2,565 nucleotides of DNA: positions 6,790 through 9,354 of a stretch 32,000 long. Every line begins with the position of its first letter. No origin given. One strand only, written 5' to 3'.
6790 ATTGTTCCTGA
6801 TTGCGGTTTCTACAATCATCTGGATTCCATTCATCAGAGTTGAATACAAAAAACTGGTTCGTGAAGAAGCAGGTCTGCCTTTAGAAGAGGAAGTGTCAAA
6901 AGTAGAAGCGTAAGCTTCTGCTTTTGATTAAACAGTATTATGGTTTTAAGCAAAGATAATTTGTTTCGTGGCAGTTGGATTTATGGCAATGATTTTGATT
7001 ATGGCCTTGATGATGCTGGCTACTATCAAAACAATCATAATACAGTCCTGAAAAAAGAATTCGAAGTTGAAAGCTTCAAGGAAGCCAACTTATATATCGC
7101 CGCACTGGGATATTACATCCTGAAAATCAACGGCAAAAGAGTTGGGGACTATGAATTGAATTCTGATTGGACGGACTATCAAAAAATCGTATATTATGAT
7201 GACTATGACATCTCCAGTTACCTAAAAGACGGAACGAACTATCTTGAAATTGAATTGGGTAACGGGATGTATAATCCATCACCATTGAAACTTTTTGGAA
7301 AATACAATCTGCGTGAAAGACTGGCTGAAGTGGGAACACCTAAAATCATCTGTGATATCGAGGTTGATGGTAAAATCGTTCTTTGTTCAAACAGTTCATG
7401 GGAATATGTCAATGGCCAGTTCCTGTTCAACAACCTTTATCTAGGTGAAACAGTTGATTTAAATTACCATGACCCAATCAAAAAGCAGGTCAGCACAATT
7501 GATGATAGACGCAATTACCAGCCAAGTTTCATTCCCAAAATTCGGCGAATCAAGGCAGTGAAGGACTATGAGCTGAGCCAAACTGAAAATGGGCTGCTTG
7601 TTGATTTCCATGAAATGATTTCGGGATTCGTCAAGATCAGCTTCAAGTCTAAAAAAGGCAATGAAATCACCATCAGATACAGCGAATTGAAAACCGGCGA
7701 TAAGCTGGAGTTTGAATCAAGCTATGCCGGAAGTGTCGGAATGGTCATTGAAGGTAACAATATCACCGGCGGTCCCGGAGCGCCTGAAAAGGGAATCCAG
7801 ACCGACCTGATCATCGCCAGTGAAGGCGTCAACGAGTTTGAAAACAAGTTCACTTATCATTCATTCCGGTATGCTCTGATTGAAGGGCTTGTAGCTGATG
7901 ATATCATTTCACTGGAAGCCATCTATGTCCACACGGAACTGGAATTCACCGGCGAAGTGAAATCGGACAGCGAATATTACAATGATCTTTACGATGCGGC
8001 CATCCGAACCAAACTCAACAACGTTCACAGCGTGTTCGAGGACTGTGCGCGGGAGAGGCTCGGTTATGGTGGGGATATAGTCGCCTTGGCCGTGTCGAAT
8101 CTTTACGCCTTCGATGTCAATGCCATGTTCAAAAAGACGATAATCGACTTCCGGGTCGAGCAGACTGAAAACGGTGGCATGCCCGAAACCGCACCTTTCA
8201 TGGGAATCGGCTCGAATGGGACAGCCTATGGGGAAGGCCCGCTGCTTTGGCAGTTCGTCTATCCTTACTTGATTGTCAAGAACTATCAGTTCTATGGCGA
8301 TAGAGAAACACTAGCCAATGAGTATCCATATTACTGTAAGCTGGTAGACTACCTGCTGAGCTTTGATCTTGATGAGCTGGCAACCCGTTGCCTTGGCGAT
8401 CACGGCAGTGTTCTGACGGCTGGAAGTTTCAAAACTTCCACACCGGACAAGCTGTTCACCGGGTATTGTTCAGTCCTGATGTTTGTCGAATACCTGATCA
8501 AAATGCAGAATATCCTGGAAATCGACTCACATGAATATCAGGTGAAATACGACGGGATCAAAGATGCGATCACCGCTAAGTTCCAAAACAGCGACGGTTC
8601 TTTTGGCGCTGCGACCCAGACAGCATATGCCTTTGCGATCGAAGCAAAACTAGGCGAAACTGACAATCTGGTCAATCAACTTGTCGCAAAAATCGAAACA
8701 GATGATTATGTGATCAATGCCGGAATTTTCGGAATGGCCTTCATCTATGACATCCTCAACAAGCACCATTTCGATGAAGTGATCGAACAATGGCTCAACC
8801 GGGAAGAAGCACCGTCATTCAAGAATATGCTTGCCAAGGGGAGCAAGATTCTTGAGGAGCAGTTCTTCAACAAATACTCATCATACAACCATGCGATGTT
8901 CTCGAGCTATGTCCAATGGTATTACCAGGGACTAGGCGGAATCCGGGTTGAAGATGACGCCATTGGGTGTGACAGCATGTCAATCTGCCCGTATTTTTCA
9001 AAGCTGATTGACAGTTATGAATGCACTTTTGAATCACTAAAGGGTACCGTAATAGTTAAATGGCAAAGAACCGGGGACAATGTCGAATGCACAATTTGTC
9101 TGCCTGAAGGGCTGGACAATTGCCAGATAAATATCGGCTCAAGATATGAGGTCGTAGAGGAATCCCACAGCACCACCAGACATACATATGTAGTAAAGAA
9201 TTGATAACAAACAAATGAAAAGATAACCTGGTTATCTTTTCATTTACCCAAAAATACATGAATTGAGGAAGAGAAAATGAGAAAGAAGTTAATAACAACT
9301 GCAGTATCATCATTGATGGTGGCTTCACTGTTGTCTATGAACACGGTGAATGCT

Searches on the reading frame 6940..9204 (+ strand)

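Call 28: search_protein_families(library=pfam, proteins=[window:6940-9204:+], max_evalue=0.00001)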
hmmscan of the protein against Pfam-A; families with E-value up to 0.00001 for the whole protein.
window:6940-9204:+ (754 aa): 3 families
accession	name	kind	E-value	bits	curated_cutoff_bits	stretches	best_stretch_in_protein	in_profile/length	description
PF17389.8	Bac_rhamnosid6H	-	6e-50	170.9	24.5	1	337-664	3-338/339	Bacterial alpha-L-rhamnosidase 6 hairpin glycosidase domain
PF08531.16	Bac_rhamnosid_N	-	7.8e-30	104.4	25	1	46-175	3-131/172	Alpha-L-rhamnosidase N-terminal domain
PF05592.18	Bac_rhamnosid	-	3.8e-09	36.8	22.2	1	217-321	6-90/102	Bacterial alpha-L-rhamnosidase concanavalin-like domain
